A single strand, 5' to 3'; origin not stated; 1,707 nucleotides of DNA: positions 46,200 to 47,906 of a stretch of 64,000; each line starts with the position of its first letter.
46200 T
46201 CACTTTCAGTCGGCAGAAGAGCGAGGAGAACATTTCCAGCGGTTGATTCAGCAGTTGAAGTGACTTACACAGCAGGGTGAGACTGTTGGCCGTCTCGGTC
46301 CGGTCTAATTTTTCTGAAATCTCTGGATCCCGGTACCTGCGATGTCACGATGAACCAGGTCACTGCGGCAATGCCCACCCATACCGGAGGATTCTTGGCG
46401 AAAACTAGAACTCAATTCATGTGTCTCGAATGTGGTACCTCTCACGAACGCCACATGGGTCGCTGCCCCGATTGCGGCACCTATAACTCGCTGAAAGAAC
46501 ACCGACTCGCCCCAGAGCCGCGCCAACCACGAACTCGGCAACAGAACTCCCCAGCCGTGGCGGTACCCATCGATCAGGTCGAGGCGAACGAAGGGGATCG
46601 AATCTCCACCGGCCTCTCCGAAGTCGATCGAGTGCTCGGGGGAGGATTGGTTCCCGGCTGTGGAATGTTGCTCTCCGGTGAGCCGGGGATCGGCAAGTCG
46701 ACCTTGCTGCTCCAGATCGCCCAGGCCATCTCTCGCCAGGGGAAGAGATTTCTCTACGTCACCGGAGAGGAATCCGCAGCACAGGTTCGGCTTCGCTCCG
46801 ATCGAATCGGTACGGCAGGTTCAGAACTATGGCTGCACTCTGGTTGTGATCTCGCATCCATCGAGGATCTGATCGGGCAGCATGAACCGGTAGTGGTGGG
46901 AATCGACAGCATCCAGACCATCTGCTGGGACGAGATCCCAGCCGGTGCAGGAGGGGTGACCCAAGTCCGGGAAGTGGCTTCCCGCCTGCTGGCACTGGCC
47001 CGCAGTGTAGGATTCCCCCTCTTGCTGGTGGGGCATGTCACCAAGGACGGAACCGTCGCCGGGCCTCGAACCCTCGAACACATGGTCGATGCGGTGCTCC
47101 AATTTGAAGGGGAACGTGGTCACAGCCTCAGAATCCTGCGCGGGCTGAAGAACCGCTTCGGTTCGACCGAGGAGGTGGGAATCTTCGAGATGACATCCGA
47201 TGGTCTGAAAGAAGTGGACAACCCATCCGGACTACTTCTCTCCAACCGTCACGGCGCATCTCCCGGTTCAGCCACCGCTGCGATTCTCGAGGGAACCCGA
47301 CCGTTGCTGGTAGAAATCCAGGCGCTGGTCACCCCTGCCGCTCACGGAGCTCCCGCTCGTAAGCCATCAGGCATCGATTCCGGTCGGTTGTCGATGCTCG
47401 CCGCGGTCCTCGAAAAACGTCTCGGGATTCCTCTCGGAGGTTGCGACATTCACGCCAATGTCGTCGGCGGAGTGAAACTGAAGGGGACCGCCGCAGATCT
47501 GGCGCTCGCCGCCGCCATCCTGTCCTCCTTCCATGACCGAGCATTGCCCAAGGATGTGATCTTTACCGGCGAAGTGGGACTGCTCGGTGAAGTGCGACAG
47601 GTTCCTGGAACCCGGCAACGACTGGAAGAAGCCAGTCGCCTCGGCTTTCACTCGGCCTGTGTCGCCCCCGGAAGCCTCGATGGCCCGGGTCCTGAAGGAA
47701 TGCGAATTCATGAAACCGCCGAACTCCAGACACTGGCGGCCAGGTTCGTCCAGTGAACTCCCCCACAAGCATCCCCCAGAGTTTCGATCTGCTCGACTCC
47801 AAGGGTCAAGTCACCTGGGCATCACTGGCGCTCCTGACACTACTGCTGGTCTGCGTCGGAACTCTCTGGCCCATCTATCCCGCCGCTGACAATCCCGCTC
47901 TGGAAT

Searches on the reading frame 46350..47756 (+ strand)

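Call 9: search_protein_families(library=pfam, proteins=[window:46350-47756:+], max_evalue=0.001)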
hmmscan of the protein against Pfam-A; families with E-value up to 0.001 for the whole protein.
window:46350-47756:+ (468 aa): 12 families
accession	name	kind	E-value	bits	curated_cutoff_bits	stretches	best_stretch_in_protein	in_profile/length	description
PF13481.12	AAA_25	-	2.4e-11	44.1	27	1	85-234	15-194/195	AAA domain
PF06745.19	ATPase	-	5.4e-11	42.7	26.6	1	85-155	1-72/231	KaiC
PF18073.7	Zn_ribbon_LapB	-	1.2e-08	34.9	25.7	1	23-50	1-28/28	Rubredoxin metal binding domain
PF13541.12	ChlI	-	6.4e-07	29.7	27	1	375-439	54-118/121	Subunit ChlI of Mg-chelatase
PF13191.12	AAA_16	-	1.6e-06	29.2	32.6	1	104-227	25-137/167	AAA ATPase domain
PF05362.19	Lon_C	-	2.5e-06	27.6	21.1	1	366-434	95-164/205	Lon protease (S16) C-terminal proteolytic domain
PF03796.21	DnaB_C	-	5.6e-05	23.1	27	1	85-149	2-66/255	DnaB-like helicase C terminal domain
PF13604.12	AAA_30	-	8.5e-05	22.8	27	1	106-246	21-141/191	AAA domain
PF07728.20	AAA_5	-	0.00025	21.5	22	1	106-147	2-41/139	AAA domain (dynein-related subfamily)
PF13401.12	AAA_22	-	0.00028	21.6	27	1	106-229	8-123/130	AAA domain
PF00004.35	AAA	-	0.00029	21.7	21.2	1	106-215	1-90/131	ATPase family associated with various cellular activities (AAA)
PF25199.1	nSTAND_NTPase5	-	0.0004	20.7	34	1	106-142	44-81/145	Novel STAND NTPase 5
